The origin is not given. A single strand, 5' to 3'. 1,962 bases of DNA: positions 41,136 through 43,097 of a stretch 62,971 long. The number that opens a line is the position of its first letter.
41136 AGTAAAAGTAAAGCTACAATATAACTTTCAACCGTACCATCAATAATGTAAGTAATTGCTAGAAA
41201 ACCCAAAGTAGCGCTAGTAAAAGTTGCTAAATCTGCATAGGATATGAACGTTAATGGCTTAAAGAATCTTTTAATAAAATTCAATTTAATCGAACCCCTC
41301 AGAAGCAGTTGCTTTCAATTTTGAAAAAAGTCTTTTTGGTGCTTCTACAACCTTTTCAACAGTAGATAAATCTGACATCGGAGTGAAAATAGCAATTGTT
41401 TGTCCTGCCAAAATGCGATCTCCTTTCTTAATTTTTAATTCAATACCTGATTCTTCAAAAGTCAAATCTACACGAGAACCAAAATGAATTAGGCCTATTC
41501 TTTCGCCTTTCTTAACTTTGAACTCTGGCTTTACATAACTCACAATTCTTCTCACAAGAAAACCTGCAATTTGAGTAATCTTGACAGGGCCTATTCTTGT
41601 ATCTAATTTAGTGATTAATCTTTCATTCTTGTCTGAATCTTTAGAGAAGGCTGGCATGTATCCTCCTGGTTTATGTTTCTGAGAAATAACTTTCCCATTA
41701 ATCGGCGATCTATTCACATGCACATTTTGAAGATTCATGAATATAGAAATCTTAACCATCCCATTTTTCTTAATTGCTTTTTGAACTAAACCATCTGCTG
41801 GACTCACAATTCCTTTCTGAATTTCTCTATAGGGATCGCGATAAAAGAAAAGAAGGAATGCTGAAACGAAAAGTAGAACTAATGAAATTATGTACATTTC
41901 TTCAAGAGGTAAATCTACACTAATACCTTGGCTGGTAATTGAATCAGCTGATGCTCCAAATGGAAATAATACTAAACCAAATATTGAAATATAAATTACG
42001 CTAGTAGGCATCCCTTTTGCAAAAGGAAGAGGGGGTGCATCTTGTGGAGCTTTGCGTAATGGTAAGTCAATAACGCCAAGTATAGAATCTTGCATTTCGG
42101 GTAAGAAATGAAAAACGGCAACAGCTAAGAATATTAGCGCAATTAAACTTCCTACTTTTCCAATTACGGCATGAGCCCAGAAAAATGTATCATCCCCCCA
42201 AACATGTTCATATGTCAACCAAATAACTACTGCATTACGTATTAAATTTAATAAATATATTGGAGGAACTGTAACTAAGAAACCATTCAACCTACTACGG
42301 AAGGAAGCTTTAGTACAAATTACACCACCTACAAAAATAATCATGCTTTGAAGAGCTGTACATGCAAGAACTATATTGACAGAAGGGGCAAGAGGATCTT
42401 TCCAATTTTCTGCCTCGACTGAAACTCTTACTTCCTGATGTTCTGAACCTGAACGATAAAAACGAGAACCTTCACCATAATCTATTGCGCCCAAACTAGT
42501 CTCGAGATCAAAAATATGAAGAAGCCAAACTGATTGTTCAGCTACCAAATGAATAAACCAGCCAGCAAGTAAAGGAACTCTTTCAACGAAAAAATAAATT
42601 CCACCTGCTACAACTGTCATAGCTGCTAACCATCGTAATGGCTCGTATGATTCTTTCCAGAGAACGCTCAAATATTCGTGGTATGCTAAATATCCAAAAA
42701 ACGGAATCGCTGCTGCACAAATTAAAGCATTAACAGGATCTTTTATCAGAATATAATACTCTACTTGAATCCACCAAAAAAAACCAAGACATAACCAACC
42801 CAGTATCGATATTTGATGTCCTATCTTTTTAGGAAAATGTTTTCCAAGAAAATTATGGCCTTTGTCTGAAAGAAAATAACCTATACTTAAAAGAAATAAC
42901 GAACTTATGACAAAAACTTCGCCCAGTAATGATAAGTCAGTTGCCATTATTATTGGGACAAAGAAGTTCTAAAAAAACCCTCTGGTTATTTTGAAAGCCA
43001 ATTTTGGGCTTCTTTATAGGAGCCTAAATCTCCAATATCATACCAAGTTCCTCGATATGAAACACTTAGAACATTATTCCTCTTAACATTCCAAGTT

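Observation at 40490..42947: Archaeosortase A fused in-frame to archaetidylserine decarboxylase, with a PssA-like synthase 1 nt downstream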

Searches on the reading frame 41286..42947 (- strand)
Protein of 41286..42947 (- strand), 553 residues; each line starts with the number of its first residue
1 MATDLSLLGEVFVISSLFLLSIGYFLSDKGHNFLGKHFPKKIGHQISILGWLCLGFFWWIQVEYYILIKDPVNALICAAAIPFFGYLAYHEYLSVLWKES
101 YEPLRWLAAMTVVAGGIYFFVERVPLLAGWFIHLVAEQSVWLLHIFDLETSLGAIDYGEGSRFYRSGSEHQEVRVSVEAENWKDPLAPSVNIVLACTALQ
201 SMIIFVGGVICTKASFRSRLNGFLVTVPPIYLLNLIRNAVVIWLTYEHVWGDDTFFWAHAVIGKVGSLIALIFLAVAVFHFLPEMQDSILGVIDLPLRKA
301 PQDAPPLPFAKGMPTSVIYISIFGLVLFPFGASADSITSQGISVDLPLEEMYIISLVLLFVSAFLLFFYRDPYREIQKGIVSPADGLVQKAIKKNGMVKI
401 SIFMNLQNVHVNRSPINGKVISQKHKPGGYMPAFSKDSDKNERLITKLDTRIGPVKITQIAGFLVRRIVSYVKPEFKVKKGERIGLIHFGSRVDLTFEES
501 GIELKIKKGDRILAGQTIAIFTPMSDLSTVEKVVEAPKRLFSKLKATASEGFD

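Call 3: search_protein_families(library=pfam, proteins=[window:41286-42947:-], max_evalue=0.1)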
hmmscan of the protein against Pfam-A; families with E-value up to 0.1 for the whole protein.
window:41286-42947:- (553 aa): 1 family
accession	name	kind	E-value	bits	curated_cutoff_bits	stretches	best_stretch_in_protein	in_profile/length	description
PF02666.20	PS_Dcarbxylase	-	7.2e-39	134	22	1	362-519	2-197/198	Phosphatidylserine decarboxylase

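Call 4: search_protein_families(library=ncbifam, proteins=[window:41286-42947:-], max_evalue=0.1)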
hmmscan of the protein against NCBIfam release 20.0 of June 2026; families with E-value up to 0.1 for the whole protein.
window:41286-42947:- (553 aa): 25 families
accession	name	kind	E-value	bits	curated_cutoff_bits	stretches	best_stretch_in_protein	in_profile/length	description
NF003683.0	PRK05305.2-3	equivalog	9.1e-59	198.2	244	1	353-518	31-199/204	phosphatidylserine decarboxylase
NF003685.0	PRK05305.2-5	equivalog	4.9e-57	192.4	183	1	352-520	25-191/198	phosphatidylserine decarboxylase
NF038088.1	anchor_synt_D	exception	3.7e-49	166.9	240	1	353-519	25-192/194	protein sorting system archaetidylserine decarboxylase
NF003678.0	PRK05305.1-2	equivalog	1.6e-46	158.4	225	1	349-518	33-213/218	phosphatidylserine decarboxylase family protein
TIGR00164.2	AS_decarb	equivalog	5.8e-44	149.9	230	1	346-522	14-211/215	archaetidylserine decarboxylase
TIGR04125.1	exosort_PGF_TRM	exception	1.9e-41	142.3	75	1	41-293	20-260/271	archaeosortase A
NF003682.0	PRK05305.2-2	equivalog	3.7e-41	140.9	284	1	345-518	26-208/212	phosphatidylserine decarboxylase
NF003679.0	PRK05305.1-3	equivalog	9.9e-38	130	252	1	350-518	47-229/234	phosphatidylserine decarboxylase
NF003677.0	PRK05305.1-1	equivalog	2.5e-36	125.1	315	1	359-518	44-216/232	phosphatidylserine decarboxylase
NF003684.0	PRK05305.2-4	equivalog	9.6e-34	116.9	317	1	354-519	34-211/228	phosphatidylserine decarboxylase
NF003680.0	PRK05305.1-5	equivalog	3.2e-32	111.6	262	1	352-518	34-210/217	phosphatidylserine decarboxylase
NF003681.0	PRK05305.2-1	equivalog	1.6e-28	99.7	377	1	359-519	41-215/231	phosphatidylserine decarboxylase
TIGR04178.1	exo_archaeo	signature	5e-18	65.2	23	1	190-283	1-96/97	exosortase/archaeosortase family protein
NF045528.1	heimosortase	equivalog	4.2e-10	40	130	1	130-276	24-177/199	heimdallarchaeosortase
NF002853.0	PRK03140.1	equivalog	1.4e-06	27.8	307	1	438-520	174-257/262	phosphatidylserine decarboxylase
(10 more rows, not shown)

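Call 6: find_homologous_proteins(query=window:41286-42947:-, max_evalue=0.00001)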
Query window:41286-42947:- (553 aa): 220 proteins with E <= 0.00001 among 8000 candidates; the best 120 are listed.
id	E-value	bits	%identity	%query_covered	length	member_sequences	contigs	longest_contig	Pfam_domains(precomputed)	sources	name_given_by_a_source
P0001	0.0e+0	1138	89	100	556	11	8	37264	PF09721.16,PF02666.21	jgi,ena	-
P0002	0.0e+0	1138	90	100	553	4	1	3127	PF09721.16,PF02666.21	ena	-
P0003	0.0e+0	1138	91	100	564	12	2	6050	PF09721.16,PF02666.21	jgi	-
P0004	0.0e+0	1128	89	100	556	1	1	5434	PF09721.16,PF02666.21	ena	-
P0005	0.0e+0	1124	90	100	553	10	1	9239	PF09721.16,PF02666.21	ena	-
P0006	0.0e+0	1124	88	100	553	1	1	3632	PF09721.16,PF02666.21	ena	-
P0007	0.0e+0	1124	88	100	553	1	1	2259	PF09721.16,PF02666.21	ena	-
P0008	0.0e+0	1120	88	100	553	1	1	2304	PF09721.16,PF02666.21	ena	-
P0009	0.0e+0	1110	87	100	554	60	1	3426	PF09721.16,PF02666.21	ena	-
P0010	0.0e+0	1110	87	100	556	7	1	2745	PF09721.16,PF02666.21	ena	-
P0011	0.0e+0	1107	88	100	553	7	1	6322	PF09721.16,PF02666.21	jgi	-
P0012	0.0e+0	1104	86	100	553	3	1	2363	PF09721.16,PF02666.21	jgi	-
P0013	0.0e+0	1104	87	99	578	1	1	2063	PF09721.16,PF02666.21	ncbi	-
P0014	0.0e+0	1102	86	99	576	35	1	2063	PF09721.16,PF02666.21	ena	-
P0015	0.0e+0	1099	88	100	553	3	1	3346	PF02666.21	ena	-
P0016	0.0e+0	1097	86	99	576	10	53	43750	PF09721.16,PF02666.21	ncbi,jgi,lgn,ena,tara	jgi:phosphatidylserine decarboxylase|tara:strand:- start:754 stop:2484 length:1731 start_codon:yes s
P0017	0.0e+0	1094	86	99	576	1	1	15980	PF09721.16,PF02666.21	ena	-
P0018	0.0e+0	1090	85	100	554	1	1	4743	PF09721.16,PF02666.21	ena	-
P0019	0.0e+0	1067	82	99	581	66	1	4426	PF09721.16,PF02666.21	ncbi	-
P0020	0.0e+0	1059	82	100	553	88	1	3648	PF09721.16,PF02666.21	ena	-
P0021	0.0e+0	1054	81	100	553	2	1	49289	PF09721.16,PF02666.21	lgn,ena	-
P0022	0.0e+0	1042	81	100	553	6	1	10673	PF09721.16,PF02666.21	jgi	-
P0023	0.0e+0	1010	79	99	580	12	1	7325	PF09721.16,PF02666.21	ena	-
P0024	1.4e-297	1006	79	99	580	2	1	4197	PF09721.16,PF02666.21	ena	-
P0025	1.9e-295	999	79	100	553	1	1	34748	PF02666.21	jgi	-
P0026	3.7e-295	998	79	100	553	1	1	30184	PF02666.21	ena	-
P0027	6.3e-295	997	79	100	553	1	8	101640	PF02666.21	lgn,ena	-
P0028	1.3e-294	996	79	100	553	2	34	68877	PF02666.21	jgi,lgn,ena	jgi:phosphatidylserine decarboxylase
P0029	1.1e-292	990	78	100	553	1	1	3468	PF02666.21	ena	-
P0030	1.7e-292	989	78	100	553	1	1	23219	PF09721.16,PF02666.21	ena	-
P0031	2.8e-292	989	78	100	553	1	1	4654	PF09721.16,PF02666.21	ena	-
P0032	3.4e-292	988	78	100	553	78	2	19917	PF09721.16,PF02666.21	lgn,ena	-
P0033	4.4e-292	988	78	100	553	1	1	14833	PF09721.16,PF02666.21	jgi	-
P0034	4.5e-292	988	78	100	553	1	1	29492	PF09721.16,PF02666.21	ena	-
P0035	5.4e-292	988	78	100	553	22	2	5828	PF09721.16,PF02666.21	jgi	jgi:phosphatidylserine decarboxylase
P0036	6.2e-292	987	78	100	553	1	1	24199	PF09721.16,PF02666.21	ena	-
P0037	1.1e-291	987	78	100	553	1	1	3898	PF09721.16,PF02666.21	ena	-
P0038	3.6e-291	985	78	100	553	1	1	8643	PF09721.16,PF02666.21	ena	-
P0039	7.9e-291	984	78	100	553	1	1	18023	PF09721.16,PF02666.21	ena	-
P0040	2.3e-289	979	77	100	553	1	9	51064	PF09721.16,PF02666.21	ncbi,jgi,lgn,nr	ncbi:MAG: archaeosortase A [Methanobacteriota archaeon]|jgi:phosphatidylserine decarboxylase|nr:MAG:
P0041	2.4e-286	969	75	99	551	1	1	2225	PF09721.16,PF02666.21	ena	-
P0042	3.4e-286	968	75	99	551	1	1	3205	PF09721.16,PF02666.21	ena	-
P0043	4.9e-286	968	75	99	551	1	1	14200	PF09721.16,PF02666.21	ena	-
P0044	5.5e-286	968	75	100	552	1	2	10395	PF09721.16,PF02666.21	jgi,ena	-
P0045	9.2e-286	967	75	99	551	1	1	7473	PF09721.16,PF02666.21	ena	-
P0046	1.2e-285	967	75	99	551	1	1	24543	PF09721.16,PF02666.21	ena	-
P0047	1.2e-285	967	75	99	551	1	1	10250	PF09721.16,PF02666.21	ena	-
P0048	3.8e-285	965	75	99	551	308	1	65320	PF09721.16,PF02666.21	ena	-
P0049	5.8e-285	964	75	99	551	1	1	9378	PF09721.16,PF02666.21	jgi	-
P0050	7.2e-285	964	75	99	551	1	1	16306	PF09721.16,PF02666.21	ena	-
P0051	2.0e-282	956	77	100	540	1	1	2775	PF02666.21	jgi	jgi:phosphatidylserine decarboxylase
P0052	5.3e-282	955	74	99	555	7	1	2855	PF09721.16,PF02666.21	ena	-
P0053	5.5e-282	955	75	99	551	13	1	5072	PF09721.16,PF02666.21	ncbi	-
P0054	1.8e-281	953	74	99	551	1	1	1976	PF02666.21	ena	-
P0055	5.2e-281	951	74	99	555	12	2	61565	PF09721.16,PF02666.21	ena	-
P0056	1.7e-280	950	74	99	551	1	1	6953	PF09721.16,PF02666.21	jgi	jgi:phosphatidylserine decarboxylase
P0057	1.7e-280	950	74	99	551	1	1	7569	PF09721.16,PF02666.21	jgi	jgi:phosphatidylserine decarboxylase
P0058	2.7e-279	946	73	99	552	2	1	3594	PF09721.16,PF02666.21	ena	-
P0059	3.5e-279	945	73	99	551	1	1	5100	PF09721.16,PF02666.21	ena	-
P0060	7.6e-279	944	74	99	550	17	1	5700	PF09721.16,PF02666.21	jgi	-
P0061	8.9e-279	944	73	99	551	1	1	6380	PF09721.16,PF02666.21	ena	-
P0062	9.7e-279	944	74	99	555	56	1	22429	PF09721.16,PF02666.21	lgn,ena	-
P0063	1.3e-277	940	74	99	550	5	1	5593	PF09721.16,PF02666.21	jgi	-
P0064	2.1e-277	939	74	100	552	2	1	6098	PF09721.16,PF02666.21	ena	-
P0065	4.2e-276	935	73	99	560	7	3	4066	PF09721.16,PF02666.21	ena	-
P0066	1.3e-274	930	71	100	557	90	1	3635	PF09721.16,PF02666.21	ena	-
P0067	4.3e-271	919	71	97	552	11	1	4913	PF09721.16,PF02666.21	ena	-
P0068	3.3e-264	896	71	99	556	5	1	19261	PF09721.16,PF02666.21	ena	-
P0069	1.9e-262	890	69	99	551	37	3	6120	PF09721.16,PF02666.21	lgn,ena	-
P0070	2.7e-262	890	69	99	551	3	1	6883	PF09721.16,PF02666.21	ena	-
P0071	5.8e-262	888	69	99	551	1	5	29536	PF09721.16,PF02666.21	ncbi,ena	ncbi:MAG: archaeosortase A [Candidatus Poseidoniales archaeon]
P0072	1.1e-261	888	69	99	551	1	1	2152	PF09721.16,PF02666.21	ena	-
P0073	1.3e-261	887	69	99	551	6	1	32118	PF09721.16,PF02666.21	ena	-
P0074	1.5e-261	887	69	99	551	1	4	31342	PF09721.16,PF02666.21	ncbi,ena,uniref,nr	ncbi:MAG: archaeosortase A [Marine Group III euryarchaeote CG-Epi4]|uniref:Archaeosortase A n=1 Tax=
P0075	1.6e-261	887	69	99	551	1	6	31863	PF09721.16,PF02666.21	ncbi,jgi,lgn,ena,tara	tara:strand:- start:4051 stop:5706 length:1656 start_codon:yes stop_codon:yes gene_type:complete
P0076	1.6e-261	887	69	99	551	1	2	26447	PF09721.16,PF02666.21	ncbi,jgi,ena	ncbi:MAG: archaeosortase A [Candidatus Poseidoniales archaeon]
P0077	1.9e-261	887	69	99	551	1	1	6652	PF09721.16,PF02666.21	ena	-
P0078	2.2e-261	887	69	99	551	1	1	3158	PF09721.16,PF02666.21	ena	-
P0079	2.4e-261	886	69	99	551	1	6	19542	PF09721.16,PF02666.21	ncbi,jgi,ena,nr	ncbi:MAG: hypothetical protein CMG26_06990 [Candidatus Marinimicrobia bacterium]|nr:hypothetical pro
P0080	2.6e-261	886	69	99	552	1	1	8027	PF09721.16,PF02666.21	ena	-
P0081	2.6e-261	886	69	99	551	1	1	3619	PF09721.16,PF02666.21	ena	-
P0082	2.7e-261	886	69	99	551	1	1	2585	PF09721.16,PF02666.21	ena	-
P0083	3.2e-261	886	69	99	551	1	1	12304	PF09721.16,PF02666.21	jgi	-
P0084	3.5e-261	886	69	99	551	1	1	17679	PF09721.16,PF02666.21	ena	-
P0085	3.8e-261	886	69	99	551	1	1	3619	PF09721.16,PF02666.21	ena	-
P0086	4.6e-261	886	69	99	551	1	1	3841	PF09721.16,PF02666.21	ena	-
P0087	4.9e-261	885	69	99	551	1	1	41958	PF09721.16,PF02666.21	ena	-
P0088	5.4e-261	885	69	99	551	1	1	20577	PF09721.16,PF02666.21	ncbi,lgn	-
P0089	6.4e-261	885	70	99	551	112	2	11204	PF09721.16,PF02666.21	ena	-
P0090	6.8e-261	885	69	99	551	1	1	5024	PF09721.16,PF02666.21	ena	-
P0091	7.4e-261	885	69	99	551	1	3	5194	PF09721.16,PF02666.21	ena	-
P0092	7.6e-261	885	69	99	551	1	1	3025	PF09721.16,PF02666.21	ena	-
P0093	9.9e-261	884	69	99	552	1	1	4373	PF09721.16,PF02666.21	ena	-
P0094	1.1e-260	884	69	99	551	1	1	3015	PF09721.16,PF02666.21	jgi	-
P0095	1.5e-260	884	69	99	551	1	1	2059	PF09721.16,PF02666.21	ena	-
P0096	1.6e-260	884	69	99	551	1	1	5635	PF09721.16,PF02666.21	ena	-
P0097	1.6e-260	884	69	99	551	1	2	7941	PF09721.16,PF02666.21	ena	-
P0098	1.7e-260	884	69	99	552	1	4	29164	PF09721.16,PF02666.21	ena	-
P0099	2.0e-260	883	69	99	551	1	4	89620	PF09721.16,PF02666.21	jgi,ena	-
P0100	2.1e-260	883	69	99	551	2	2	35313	PF09721.16,PF02666.21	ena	-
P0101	2.1e-260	883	69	99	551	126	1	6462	PF09721.16,PF02666.21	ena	-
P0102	2.1e-260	883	69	99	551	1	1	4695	PF09721.16,PF02666.21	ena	-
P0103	2.1e-260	883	69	99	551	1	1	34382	PF09721.16,PF02666.21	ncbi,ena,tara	tara:strand:+ start:535 stop:2190 length:1656 start_codon:yes stop_codon:yes gene_type:complete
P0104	2.1e-260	883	69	99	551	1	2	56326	PF09721.16,PF02666.21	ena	-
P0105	2.4e-260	883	69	99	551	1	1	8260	PF09721.16,PF02666.21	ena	-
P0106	2.8e-260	883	69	99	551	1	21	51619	PF09721.16,PF02666.21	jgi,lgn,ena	-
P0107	2.9e-260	883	69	99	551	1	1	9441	PF09721.16,PF02666.21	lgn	-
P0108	3.5e-260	883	69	99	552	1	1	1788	PF09721.16,PF02666.21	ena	-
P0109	3.8e-260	882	69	99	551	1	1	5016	PF09721.16,PF02666.21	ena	-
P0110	3.9e-260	882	69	99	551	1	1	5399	PF09721.16,PF02666.21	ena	-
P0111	4.0e-260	882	69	99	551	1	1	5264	PF09721.16,PF02666.21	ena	-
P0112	4.9e-260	882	69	99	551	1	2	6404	PF09721.16,PF02666.21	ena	-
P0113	5.2e-260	882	69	99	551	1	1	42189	PF09721.16,PF02666.21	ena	-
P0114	6.6e-260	882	69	99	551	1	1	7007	PF09721.16,PF02666.21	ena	-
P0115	6.8e-260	882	69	99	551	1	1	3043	PF09721.16,PF02666.21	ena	-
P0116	6.9e-260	882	69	99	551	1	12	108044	PF09721.16,PF02666.21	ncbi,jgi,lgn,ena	-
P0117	7.5e-260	882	68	99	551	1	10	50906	PF09721.16,PF02666.21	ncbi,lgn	-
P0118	7.6e-260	881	69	99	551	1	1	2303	PF09721.16,PF02666.21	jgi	-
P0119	9.0e-260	881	69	99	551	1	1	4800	PF09721.16,PF02666.21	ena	-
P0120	9.2e-260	881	69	99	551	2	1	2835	PF09721.16,PF02666.21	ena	-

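Call 15: search_solved_structures(query=window:41286-42947:-, max_evalue=0.01, show_alignments=2)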
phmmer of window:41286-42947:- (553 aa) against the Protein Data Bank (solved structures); distinct sequences matched with E-value up to 0.01: 0.

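Call 28: predict_structure(alignment_id=A1)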
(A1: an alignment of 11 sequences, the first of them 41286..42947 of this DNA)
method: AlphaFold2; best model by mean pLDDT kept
length: 553 residues; sequences in the alignment: 11
mean_pLDDT: 71.6   pTM: 0.61
mean pLDDT of the five models: 71.6, 65.5, 60.0, 57.4, 43.0
residues with pLDDT >= 90: 48; 70-90: 276; 50-70: 160; < 50: 69
segments of 3 or more residues with pLDDT < 50: 1-3, 125-129, 149-195, 247-257, 551-553
pLDDT, mean of each block of 10 residues (from residue 1): 58 87 79 71 90 89 78 79 87 84 76 66 50 57 60 38 33 30 41 51 62 70 69 66 53 49 57 66 64 59 65 76 89 75 74 91 80 78 88 87 74 85 85 81 88 86 74 82 76 87 88 88 79 79 71 39
secondary structure, 60 per line:
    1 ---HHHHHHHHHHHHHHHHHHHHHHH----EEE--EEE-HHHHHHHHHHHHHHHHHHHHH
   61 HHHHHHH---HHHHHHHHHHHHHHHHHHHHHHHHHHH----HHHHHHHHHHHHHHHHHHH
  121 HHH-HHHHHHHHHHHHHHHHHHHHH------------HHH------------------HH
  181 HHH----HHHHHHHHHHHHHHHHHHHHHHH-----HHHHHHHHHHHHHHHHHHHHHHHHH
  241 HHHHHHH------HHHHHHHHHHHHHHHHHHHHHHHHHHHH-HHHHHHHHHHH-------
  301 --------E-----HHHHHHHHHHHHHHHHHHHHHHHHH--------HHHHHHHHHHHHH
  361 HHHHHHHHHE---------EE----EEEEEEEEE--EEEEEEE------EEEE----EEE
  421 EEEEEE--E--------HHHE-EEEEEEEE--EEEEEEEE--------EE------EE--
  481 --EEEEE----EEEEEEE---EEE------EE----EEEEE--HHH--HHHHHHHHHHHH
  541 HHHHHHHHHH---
elements in order: H4-26 E31-33 E36-38 H40-67 H71-97 H102-123 H125-145 H179-183 H188-210 H216-247 H254-281 H283-293 H315-339 H348-369 E386-394 E397-403 E410-413 E418-426 E443-450 E453-460 E483-487 E492-498 E502-504 E517-521 H529-550

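Call 29: search_protein_representatives(alignment_id=A1)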
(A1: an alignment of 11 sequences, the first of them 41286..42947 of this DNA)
Query: 11 sequences, 551 profile positions. Proteins with E-value up to 0.001 (for the whole library): 6271; up to 1e-10: 3506; up to 1e-30: 579. The best 150 are listed.
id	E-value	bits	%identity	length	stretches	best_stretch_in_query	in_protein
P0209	6.3e-228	774.1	-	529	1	1-519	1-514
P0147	2.6e-89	316.6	-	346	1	62-302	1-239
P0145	8.1e-89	315.0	-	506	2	38-214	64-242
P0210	9.6e-81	288.3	-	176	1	290-461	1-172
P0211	7.7e-76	272.1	-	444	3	354-517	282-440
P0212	1.8e-65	237.9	-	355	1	7-302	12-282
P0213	4.6e-64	233.3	-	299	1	35-303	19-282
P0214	4.7e-62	226.6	-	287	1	38-302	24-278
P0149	1.9e-60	221.3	-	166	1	5-162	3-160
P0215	9.2e-60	219.0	-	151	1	241-381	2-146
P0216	1.1e-59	218.8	-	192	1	421-551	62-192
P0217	4.3e-57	210.2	-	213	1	359-520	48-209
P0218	4.8e-57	210.1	-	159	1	316-448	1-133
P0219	1.4e-56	208.5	-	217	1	357-525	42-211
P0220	3.1e-56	207.4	-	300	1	79-302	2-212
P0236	3.6e-50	187.4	-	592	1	34-302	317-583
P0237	4.2e-50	187.2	-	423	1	34-305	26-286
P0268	3.9e-46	174.1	-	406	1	7-312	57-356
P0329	5.9e-40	153.7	-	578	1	25-297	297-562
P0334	9.5e-40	153.0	-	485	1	5-303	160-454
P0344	2.4e-39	151.7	-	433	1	18-302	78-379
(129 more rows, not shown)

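Call 30: search_protein_families(library=pfam, proteins=[P0209, P0211, P0236, P0329, P0334, P0344, P0268, P0237], max_evalue=0.001)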
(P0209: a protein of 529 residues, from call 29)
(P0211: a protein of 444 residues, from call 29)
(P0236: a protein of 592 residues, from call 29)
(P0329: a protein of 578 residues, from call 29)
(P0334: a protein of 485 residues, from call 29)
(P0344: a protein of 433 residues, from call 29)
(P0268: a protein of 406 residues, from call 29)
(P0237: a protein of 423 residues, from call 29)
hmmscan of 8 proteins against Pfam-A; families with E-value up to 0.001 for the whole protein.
P0209 (529 aa): 1 family
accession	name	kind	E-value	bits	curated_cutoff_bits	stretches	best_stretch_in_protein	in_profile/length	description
PF02666.20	PS_Dcarbxylase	-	1.8e-37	129.4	22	1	357-513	3-197/198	Phosphatidylserine decarboxylase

P0211 (444 aa): 2 families
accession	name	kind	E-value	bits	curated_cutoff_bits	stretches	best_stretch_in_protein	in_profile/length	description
PF02666.20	PS_Dcarbxylase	-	6.3e-31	108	22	1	292-441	4-196/198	Phosphatidylserine decarboxylase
PF09721.15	Exosortase_EpsH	-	1.9e-09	37.7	25.7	1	15-231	40-250/254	Transmembrane exosortase (Exosortase_EpsH)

P0236 (592 aa): 4 families
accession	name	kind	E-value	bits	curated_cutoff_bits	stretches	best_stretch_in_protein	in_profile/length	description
PF00805.28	Pentapeptide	-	1.5e-10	40.8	20.2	2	169-204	1-36/40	Pentapeptide repeats (8 copies)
PF13599.13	Pentapeptide_4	-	7.9e-09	35.9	38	1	150-205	22-77/78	Pentapeptide repeat region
PF13576.12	Pentapeptide_3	-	7.1e-07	29.8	27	2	150-183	11-46/48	Pentapeptide repeats (9 copies)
PF23894.2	LD_SV2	-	0.00031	21.5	29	1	149-195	45-91/92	SV2A/B/C luminal domain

P0329 (578 aa): 3 families
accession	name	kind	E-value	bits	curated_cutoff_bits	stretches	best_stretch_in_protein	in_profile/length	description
PF13599.13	Pentapeptide_4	-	3.4e-09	37.1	38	1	145-198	19-72/78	Pentapeptide repeat region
PF00805.28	Pentapeptide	-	2.9e-06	27.2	20.2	1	148-186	2-40/40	Pentapeptide repeats (8 copies)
PF13576.12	Pentapeptide_3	-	2e-05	25.2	27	1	146-187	3-47/48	Pentapeptide repeats (9 copies)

P0334 (485 aa): 0 families

P0344 (433 aa): 0 families

P0268 (406 aa): 1 family
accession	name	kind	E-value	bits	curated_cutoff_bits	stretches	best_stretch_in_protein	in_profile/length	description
PF09721.15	Exosortase_EpsH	-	0.00048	20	25.7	1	107-324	65-252/254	Transmembrane exosortase (Exosortase_EpsH)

P0237 (423 aa): 0 families
